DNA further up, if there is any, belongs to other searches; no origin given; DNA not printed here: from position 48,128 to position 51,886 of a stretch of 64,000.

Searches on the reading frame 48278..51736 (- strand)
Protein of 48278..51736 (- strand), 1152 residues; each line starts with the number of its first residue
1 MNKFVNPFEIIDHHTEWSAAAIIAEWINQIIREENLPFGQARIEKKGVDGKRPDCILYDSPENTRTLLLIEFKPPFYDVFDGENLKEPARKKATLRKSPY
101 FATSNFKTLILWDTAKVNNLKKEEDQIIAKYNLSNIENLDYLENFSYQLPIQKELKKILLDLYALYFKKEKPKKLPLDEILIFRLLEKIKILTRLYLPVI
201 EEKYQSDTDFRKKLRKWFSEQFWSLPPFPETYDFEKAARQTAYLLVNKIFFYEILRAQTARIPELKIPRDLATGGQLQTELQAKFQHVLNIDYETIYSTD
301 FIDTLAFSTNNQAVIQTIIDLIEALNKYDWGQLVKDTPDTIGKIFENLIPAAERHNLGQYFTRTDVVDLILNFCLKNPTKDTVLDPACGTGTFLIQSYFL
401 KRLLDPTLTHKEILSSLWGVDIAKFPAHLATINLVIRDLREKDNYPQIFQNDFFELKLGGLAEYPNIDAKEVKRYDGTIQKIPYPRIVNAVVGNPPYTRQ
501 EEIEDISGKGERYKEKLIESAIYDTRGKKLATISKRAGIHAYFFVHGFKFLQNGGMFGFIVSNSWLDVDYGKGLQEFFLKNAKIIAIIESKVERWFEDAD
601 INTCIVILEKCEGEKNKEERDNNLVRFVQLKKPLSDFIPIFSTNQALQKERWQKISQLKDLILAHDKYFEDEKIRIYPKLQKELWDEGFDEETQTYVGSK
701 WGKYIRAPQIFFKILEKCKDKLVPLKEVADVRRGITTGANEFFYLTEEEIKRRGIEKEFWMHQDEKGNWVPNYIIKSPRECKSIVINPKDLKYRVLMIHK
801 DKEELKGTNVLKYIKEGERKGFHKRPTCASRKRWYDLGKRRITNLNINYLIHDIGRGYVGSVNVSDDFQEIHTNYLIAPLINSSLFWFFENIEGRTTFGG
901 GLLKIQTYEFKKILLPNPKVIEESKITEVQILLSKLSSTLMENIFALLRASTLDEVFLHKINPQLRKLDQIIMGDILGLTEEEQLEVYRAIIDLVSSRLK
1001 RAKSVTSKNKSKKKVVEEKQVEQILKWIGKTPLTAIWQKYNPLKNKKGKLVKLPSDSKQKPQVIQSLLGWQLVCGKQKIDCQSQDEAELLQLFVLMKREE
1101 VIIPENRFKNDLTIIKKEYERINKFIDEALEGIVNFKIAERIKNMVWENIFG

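Call 69: search_protein_families(library=pfam, proteins=[window:48278-51736:-], max_evalue=0.000001)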
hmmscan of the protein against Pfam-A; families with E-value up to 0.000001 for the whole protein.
window:48278-51736:- (1152 aa): 4 families
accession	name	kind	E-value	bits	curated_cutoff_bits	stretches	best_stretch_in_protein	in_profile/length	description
PF02384.22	N6_Mtase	-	8.1e-22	78.4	20.4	1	338-657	3-270/311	N-6 DNA Methylase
PF07669.17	Eco57I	-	1.8e-20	74.1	25.3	1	416-596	2-171/171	Eco57I restriction-modification methylase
PF20473.4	MmeI_Mtase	-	5.7e-08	32.7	27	1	380-503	20-151/259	MmeI, DNA-methyltransferase domain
PF22837.1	M_Eco57I_C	-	8.2e-07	29.1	27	0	725-914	31-221/283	Type II methyltransferase M.Eco57I, C-terminal domain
